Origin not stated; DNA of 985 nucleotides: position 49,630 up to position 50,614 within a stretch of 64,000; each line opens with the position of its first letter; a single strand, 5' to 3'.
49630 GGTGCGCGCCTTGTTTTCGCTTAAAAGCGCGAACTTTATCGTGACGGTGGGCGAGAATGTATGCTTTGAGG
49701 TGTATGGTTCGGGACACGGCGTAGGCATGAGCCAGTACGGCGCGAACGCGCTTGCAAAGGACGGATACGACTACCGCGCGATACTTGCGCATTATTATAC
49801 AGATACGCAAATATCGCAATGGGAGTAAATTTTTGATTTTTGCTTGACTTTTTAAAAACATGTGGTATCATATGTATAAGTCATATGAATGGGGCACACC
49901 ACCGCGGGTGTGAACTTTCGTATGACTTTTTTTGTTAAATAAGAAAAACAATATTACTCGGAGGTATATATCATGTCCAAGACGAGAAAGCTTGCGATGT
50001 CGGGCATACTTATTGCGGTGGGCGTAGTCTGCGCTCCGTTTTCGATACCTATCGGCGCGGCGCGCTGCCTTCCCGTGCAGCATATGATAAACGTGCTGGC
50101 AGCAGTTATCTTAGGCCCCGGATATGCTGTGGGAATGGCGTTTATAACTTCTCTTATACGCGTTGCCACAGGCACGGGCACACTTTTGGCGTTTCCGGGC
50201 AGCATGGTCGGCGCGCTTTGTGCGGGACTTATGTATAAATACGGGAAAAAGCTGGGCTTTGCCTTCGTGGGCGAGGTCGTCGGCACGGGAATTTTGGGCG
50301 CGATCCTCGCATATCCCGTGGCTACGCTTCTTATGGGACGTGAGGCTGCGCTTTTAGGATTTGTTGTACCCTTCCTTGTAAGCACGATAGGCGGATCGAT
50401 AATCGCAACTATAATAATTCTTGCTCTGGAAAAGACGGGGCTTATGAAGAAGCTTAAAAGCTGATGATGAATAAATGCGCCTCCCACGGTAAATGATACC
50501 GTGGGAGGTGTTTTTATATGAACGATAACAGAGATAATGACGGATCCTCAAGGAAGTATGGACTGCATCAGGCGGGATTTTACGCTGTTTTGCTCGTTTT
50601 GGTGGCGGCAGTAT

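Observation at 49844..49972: thiW leader is a ~55-nt terminator-embedded hairpin, not a TPP riboswitch: candidate HMP-PP (thiS-motif-like) or novel thiamin-precursor switch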

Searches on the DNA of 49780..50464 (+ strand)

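Call 4: search_rna_families(source=window, start=49780, end=50020, threshold=evalue, max_evalue=10, show_alignments=5)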
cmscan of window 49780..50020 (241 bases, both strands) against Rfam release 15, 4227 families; matches with E-value up to 10: 4.
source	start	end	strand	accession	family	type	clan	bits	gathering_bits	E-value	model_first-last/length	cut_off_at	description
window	49780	49849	+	RF04263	MIR2593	Gene; miRNA;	-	17.5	96.2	1.8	36-116/116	5'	MIR2593 microRNA precursor family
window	49803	49929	+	RF02384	FasX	Gene; sRNA;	-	14.3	100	3.5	1-205/205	no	FasX small RNA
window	49858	49977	+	RF02822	Srn266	Gene; sRNA;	-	14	63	7.2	1-112/112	no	Streptococcus RNA 266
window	49859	49887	+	RF02261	MAT2A_B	Cis-reg;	-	13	45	8.8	17-45/64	no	MAT2A 3'UTR stem loop B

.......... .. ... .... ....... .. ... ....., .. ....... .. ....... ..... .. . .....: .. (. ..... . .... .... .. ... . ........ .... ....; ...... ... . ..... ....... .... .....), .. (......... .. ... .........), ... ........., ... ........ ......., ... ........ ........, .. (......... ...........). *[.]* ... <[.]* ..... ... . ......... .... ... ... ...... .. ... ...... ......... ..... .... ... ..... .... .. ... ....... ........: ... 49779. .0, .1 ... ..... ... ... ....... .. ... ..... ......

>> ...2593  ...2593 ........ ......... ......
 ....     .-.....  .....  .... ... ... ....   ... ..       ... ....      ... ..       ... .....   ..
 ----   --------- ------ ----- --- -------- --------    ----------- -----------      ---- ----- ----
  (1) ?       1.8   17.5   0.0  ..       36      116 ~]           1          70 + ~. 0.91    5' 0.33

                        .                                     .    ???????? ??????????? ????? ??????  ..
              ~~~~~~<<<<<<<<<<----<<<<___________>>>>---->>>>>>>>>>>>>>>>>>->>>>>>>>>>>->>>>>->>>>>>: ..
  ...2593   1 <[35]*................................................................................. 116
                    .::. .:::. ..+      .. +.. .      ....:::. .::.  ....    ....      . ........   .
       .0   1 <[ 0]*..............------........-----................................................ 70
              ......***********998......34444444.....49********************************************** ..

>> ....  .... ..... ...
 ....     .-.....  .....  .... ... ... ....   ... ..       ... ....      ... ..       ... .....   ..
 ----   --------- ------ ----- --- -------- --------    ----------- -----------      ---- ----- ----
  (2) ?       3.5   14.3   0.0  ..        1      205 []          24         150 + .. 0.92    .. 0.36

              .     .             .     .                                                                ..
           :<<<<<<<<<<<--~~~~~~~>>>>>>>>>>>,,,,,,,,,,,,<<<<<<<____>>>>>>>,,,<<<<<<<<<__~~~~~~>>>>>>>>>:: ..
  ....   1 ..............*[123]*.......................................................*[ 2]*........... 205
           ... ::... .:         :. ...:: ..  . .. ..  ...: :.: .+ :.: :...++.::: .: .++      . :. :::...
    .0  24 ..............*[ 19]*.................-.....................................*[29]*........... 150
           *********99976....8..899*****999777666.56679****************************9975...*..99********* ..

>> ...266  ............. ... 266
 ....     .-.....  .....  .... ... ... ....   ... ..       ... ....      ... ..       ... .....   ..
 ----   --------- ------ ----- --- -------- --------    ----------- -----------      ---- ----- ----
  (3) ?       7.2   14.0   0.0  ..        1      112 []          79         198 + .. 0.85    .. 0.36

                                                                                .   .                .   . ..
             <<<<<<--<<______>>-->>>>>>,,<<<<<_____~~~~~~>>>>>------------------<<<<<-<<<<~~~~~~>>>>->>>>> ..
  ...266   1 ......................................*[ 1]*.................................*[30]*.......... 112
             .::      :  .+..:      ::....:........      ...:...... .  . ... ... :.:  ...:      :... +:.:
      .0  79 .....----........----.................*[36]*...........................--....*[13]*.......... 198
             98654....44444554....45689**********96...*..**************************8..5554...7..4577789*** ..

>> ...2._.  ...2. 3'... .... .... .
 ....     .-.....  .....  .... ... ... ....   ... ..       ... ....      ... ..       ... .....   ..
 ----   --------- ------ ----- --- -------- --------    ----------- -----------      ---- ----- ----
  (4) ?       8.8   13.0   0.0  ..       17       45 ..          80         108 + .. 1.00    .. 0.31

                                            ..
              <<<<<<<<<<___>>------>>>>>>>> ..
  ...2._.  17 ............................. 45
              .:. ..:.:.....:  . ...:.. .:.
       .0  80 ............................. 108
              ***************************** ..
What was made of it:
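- On TPP riboswitch (RF00059): No hit at E<=10 in 49780-50020 (call 4).
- Checked: It gives no thiamin-related family at E<=10 in 49780-50020 (call 4).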

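Call 27: search_with_rna_model(model_id=R1, sources=[L004, L005, L006, L007, L008, L009, L010, L011, L012, L013, L014, L015, L016, L017, L018, L019, L020, L021, L022, L023, L024, L025, L026, L027, L028, L029, L030, L031, L032, L033, L034, L035, L036, L037, L038, L039, L040, L041, L042, L043, L044, L045, L046, L047, L048, L049, L050, L051, L052, L053, L054, L055, L056, L057, L058, L059, L060, L061, L062, L063, L064, L065, L066, L067, L068, L069, L070, L071, L072, L073, L074, L075, L076, L077, L078, L079, L080, L081, L082, L083], max_evalue=0.01, make_alignment=true)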
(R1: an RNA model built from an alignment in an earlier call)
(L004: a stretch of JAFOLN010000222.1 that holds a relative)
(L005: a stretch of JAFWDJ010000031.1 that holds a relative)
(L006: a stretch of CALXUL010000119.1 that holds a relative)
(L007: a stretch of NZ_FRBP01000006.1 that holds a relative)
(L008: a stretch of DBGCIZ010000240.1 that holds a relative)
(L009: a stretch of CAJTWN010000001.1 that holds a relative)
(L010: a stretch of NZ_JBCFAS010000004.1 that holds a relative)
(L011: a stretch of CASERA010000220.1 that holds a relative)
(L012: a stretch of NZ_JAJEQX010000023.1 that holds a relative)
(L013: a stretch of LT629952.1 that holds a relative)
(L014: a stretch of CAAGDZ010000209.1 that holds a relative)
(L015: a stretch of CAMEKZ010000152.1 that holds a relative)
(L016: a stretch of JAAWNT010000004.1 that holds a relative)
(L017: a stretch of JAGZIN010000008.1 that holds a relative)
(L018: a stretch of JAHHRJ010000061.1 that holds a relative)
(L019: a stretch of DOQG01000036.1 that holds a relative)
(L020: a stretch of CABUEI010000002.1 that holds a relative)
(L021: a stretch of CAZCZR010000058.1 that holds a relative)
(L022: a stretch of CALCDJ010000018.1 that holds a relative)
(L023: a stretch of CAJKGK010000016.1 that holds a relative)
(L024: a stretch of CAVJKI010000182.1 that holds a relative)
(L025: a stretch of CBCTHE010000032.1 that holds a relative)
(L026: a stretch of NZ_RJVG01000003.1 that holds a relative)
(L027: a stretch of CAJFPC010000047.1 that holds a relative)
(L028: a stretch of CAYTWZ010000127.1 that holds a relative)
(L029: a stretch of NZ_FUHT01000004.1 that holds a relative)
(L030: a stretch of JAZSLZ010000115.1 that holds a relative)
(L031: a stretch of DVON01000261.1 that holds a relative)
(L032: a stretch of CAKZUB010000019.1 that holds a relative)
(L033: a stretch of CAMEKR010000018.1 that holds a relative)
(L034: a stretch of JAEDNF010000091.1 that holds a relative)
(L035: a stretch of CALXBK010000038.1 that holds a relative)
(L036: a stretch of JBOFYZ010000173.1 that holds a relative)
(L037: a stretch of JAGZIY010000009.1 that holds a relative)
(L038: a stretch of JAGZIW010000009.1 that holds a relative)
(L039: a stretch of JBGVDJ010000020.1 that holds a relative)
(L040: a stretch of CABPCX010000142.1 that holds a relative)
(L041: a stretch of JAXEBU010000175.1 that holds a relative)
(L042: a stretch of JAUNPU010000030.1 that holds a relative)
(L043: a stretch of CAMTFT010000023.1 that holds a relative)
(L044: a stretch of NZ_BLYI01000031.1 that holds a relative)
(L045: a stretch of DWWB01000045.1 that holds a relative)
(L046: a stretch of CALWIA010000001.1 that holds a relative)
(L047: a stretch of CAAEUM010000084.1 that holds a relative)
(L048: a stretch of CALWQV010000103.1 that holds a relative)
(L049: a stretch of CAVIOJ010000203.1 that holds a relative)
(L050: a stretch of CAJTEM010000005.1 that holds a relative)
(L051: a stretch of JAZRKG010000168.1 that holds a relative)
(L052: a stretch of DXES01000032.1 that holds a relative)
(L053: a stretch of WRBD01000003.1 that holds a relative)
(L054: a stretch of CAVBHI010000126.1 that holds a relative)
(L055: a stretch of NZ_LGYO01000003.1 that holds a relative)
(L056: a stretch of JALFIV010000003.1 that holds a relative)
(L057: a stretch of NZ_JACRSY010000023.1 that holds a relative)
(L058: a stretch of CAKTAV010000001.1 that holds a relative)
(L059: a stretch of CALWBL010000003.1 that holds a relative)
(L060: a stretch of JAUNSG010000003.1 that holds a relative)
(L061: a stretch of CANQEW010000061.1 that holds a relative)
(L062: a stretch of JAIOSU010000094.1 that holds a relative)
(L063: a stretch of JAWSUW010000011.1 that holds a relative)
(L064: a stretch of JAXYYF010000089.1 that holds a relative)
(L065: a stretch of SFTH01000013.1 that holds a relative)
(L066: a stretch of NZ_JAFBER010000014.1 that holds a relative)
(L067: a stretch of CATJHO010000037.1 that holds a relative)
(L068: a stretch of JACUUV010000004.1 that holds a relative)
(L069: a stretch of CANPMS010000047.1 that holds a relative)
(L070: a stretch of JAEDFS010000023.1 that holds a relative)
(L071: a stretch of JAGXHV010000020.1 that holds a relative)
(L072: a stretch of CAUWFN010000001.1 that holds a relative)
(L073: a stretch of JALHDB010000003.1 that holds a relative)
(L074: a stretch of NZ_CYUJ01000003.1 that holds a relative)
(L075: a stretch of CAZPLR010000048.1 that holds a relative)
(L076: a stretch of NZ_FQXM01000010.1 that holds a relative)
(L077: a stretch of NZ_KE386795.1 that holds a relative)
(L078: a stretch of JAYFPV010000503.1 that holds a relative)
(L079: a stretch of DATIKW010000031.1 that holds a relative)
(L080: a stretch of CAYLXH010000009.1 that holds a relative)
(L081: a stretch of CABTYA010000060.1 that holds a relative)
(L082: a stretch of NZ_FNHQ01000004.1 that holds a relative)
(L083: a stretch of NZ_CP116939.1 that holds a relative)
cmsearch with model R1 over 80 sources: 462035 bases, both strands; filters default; matches with E-value up to 0.01: 5.
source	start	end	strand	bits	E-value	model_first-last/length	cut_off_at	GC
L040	2908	2971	+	61.1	1.4e-11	1-68/68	no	0.48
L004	2900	2968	+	51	4.2e-09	1-68/68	no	0.38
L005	2900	2967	+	50.6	5.3e-09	1-68/68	no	0.4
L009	2906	2971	+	44.2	1.9e-07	1-68/68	no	0.33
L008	2848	2914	+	31.8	0.00021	1-68/68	no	0.61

Alignment A2: 5 matches aligned to the model, 72 columns, each read 5' to 3' on its own strand. Consensus structure (alignment columns), stored with it:
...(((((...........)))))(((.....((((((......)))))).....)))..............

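Call 29: search_rna_families(sources=[L004, L005, L006, L007, L008, L009, L010, L011, L012, L013, L014, L015, L016, L017, L018, L019, L020, L021, L022, L040], threshold=gathering)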
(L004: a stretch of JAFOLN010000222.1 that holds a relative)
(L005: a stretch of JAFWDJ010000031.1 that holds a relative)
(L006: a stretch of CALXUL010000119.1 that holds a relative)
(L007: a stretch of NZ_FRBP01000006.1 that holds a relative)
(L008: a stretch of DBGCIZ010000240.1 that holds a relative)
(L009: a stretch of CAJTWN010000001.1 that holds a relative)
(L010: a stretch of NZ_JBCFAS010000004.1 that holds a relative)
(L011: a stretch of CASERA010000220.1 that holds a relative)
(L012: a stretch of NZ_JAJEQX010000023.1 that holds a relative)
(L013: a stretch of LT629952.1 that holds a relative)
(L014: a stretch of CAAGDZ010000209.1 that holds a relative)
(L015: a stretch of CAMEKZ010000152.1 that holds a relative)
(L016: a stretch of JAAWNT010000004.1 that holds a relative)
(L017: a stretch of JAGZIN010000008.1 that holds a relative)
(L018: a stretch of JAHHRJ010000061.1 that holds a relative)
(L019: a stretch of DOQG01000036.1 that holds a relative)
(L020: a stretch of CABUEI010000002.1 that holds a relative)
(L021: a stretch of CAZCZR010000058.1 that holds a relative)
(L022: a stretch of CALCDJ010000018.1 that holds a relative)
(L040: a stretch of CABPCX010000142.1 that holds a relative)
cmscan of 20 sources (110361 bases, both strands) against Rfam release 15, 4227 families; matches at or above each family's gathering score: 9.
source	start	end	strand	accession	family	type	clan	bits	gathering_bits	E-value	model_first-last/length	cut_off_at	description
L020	2804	2908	+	RF00059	TPP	Cis-reg; riboswitch;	-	68.2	54.3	4.8e-11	1-105/105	no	TPP riboswitch aptamer (THI element)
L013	2749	2857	+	RF00059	TPP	Cis-reg; riboswitch;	-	67.9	54.3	5.6e-11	1-105/105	no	TPP riboswitch aptamer (THI element)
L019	2802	2909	+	RF00059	TPP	Cis-reg; riboswitch;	-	67.2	54.3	8.5e-11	1-105/105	no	TPP riboswitch aptamer (THI element)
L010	2811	2911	+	RF00059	TPP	Cis-reg; riboswitch;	-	62.9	54.3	9.7e-10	1-105/105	no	TPP riboswitch aptamer (THI element)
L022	3536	3647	+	RF00059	TPP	Cis-reg; riboswitch;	-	61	54.3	2.9e-09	1-105/105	no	TPP riboswitch aptamer (THI element)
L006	921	1036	+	RF00059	TPP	Cis-reg; riboswitch;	-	60.1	54.3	4.7e-09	1-105/105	no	TPP riboswitch aptamer (THI element)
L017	1988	2093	+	RF00059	TPP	Cis-reg; riboswitch;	-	58.4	54.3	1.2e-08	1-105/105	no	TPP riboswitch aptamer (THI element)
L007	2835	2943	+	RF00059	TPP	Cis-reg; riboswitch;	-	57.6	54.3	1.9e-08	1-105/105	no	TPP riboswitch aptamer (THI element)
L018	1988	2093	+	RF00059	TPP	Cis-reg; riboswitch;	-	57.3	54.3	2.3e-08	1-105/105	no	TPP riboswitch aptamer (THI element)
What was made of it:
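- TPP RF00059 is found upstream of thiW in 9 of 20 related loci (call 29).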

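Call 33: search_with_rna_model(model_id=R1, sources=[L001, L084, L085, L086, L087, L088, L089, L090, L091, L092, L093, L094, L095, L096, L097, L098, L099, L100, L101, L102, L103, L104, L105, L106, L107, L108, L109, L110, L111, L112, L113, L114, L115, L116, L117, L118, L119, L120, L121, L122, L123, L124, L125, L126, L127, L128, L129, L130, L131, L132, L133, L134, L135, L136, L137, L138, L139, L140, L141, L142, L143, L144, L145, L146, L147, L148, L149, L150, L151, L152, L153], max_evalue=0.01)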
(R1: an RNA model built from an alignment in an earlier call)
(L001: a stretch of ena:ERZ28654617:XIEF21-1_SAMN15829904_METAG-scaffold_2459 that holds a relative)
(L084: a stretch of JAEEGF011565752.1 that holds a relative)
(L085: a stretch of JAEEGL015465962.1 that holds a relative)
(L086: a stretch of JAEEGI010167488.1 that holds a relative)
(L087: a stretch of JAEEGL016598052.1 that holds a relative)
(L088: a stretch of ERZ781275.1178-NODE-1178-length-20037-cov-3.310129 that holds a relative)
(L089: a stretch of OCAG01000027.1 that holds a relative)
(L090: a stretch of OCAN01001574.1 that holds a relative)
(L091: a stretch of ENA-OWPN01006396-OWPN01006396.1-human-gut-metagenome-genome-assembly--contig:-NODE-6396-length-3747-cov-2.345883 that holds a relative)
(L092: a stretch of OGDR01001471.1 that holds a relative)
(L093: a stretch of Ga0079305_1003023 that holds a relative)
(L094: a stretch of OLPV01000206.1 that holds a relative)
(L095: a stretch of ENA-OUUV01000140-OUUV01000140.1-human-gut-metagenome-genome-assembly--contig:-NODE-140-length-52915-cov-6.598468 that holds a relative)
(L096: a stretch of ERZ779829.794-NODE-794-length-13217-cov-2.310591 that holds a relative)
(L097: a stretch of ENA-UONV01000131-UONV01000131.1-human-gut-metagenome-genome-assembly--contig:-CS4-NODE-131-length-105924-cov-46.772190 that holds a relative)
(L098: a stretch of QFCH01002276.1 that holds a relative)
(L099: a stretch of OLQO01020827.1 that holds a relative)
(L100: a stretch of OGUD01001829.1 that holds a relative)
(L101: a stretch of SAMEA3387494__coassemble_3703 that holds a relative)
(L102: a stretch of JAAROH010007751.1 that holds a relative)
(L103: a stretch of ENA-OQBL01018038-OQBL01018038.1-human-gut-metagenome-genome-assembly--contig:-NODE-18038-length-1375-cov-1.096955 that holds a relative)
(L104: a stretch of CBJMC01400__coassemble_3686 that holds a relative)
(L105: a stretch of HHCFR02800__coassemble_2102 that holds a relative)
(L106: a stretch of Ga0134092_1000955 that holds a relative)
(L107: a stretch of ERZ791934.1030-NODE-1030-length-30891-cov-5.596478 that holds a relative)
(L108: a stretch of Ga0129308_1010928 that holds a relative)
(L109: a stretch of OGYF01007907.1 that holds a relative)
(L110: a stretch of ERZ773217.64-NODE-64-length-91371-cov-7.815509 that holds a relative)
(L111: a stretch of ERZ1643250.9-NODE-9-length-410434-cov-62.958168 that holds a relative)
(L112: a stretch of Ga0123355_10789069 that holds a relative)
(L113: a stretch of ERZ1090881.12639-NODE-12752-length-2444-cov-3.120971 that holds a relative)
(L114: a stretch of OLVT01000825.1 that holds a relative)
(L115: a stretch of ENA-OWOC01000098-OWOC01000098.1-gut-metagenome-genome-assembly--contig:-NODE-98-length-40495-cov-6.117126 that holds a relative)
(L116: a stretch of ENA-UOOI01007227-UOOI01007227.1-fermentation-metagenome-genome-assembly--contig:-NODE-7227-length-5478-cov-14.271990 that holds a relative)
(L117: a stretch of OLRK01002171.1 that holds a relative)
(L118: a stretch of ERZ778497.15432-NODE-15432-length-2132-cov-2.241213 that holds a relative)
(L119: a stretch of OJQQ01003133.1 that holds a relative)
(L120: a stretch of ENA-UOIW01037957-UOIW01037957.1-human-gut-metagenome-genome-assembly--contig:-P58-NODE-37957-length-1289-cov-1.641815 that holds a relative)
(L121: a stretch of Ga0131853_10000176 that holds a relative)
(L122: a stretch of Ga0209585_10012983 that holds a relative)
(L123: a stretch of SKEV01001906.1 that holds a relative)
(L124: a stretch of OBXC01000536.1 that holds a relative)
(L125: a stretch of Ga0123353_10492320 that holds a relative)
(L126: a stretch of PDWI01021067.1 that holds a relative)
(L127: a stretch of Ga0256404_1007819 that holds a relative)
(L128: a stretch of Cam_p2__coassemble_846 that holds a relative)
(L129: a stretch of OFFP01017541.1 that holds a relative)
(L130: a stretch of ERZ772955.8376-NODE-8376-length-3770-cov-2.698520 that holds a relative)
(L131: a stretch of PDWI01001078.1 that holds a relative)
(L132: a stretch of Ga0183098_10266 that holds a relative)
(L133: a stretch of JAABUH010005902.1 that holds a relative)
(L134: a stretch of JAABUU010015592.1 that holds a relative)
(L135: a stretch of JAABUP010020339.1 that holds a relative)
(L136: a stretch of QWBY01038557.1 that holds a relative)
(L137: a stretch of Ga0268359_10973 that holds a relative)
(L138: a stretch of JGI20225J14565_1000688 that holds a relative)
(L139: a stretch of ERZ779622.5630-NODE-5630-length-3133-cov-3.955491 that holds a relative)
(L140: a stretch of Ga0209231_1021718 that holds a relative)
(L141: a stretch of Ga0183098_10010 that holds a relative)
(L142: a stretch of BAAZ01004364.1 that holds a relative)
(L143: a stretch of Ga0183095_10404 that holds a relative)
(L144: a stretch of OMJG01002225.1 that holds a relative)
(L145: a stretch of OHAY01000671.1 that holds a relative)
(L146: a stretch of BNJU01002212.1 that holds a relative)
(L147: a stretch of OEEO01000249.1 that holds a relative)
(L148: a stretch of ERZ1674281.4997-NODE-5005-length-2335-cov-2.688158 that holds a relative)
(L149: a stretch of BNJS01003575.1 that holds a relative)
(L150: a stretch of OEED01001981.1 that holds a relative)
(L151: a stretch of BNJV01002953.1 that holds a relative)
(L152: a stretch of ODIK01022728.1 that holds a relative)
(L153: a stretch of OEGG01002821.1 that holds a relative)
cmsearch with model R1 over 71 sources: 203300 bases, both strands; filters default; matches with E-value up to 0.01: 7.
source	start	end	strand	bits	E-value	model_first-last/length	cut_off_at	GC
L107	1408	1471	+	61.1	6.2e-12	1-68/68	no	0.48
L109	1408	1471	+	61.1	6.2e-12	1-68/68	no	0.48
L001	2895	2961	+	53.1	5.7e-10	1-68/68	no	0.4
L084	76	144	+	51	1.9e-09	1-68/68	no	0.38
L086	1400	1468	+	51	1.9e-09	1-68/68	no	0.38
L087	2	66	+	45.9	3.3e-08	4-68/68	no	0.42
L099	288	340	+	32.7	5.3e-05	4-56/68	no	0.42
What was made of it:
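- The same motif sits directly upstream of thiW in other lineages: L040/L107/L109 at 61 bits, and L009, L008 and L099 (calls 27, 33).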

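Call 41: search_with_rna_model(model_id=R1, sources=[L154, L155, L156, L157, L158, L159, L160, L161, L162, L163, L164, L002, L003], max_evalue=0.01)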
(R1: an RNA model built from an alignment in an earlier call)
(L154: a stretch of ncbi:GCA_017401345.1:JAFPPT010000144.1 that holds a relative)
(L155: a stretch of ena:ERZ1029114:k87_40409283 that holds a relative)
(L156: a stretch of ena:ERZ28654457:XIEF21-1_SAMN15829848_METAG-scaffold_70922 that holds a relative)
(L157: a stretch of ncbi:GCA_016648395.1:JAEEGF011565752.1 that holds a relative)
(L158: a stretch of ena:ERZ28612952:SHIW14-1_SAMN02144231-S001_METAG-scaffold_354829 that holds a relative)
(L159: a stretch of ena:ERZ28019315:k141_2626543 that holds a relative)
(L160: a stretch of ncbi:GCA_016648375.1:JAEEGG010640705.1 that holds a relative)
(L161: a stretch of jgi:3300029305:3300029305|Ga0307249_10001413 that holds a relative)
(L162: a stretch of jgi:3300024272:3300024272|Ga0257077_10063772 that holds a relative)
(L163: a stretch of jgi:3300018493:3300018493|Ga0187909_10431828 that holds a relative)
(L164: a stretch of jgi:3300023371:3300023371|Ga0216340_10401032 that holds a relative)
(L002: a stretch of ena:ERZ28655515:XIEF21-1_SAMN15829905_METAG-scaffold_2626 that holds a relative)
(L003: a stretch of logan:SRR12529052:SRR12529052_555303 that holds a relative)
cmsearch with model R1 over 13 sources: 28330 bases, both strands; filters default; matches with E-value up to 0.01: 9.
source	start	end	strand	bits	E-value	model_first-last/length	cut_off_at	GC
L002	873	939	+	53.1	7.9e-11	1-68/68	no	0.4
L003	1167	1233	+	53.1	7.9e-11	1-68/68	no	0.4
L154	1100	1168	+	51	2.6e-10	1-68/68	no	0.38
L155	1100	1168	+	51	2.6e-10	1-68/68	no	0.38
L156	774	842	+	51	2.6e-10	1-68/68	no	0.38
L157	76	144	+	51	2.6e-10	1-68/68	no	0.38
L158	115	183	+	51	2.6e-10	1-68/68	no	0.38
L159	53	121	+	51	2.6e-10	1-68/68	no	0.38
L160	53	121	+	51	2.6e-10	1-68/68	no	0.38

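Call 42: search_rna_families(sources=[L161, L154, L099, L107, L001], threshold=gathering)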
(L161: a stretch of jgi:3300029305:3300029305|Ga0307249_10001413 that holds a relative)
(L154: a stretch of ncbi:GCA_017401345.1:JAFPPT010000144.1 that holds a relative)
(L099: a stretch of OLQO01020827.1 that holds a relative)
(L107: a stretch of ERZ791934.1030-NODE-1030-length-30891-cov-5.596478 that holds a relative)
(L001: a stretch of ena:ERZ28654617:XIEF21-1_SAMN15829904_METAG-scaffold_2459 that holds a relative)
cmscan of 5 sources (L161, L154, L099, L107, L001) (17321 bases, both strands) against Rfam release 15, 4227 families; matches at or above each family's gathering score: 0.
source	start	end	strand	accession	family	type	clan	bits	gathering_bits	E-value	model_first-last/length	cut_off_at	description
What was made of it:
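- Tried and rejected: It also gave nothing for loci with 51-61-bit matches to my model (calls 29, 42).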

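Call 58: search_with_rna_model(model_id=R1, source=window, start=49878, end=49945, filters=off, max_evalue=10, show_alignments=1)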
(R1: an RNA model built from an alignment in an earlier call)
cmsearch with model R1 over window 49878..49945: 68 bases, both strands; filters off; matches with E-value up to 10: 2.
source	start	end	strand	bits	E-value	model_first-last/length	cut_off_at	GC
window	49879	49933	+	44.3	2.7e-11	1-68/68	no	0.45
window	49895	49912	-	0.1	1.6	29-46/68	no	0.72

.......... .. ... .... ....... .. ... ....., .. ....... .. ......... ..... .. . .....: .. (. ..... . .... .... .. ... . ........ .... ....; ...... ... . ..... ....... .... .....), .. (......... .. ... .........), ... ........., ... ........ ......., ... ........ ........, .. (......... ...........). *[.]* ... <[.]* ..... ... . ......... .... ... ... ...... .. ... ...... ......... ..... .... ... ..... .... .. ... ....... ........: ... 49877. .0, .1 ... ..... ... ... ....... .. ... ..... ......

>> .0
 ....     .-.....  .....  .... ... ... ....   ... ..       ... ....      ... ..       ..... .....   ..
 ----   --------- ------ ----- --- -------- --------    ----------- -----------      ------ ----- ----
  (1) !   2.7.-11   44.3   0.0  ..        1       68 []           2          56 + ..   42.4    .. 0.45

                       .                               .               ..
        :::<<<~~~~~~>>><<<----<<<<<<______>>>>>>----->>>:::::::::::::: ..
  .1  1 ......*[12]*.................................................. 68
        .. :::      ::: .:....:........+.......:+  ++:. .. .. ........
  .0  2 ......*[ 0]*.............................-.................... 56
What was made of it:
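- The core alone still scores 44.3 bits when the search starts at 49878 (call 58).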

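Call 62: search_rna_families(source=L161, start=740, end=1215, threshold=evalue, max_evalue=0.1)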
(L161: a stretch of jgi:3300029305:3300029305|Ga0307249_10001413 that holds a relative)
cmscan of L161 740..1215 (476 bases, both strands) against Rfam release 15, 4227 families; matches with E-value up to 0.1: 1.
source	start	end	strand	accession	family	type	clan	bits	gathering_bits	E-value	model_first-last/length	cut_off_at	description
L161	800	909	+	RF00059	TPP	Cis-reg; riboswitch;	-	54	54.3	6.5e-10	1-105/105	no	TPP riboswitch aptamer (THI element)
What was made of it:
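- On TPP riboswitch (RF00059): Positive controls were found in 9 related loci and in L161 (calls 29, 62).
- It is also found in the nearest non-clade relatives L006 (60.1 bits) and L161 (54.0 bits) (calls 29, 62).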
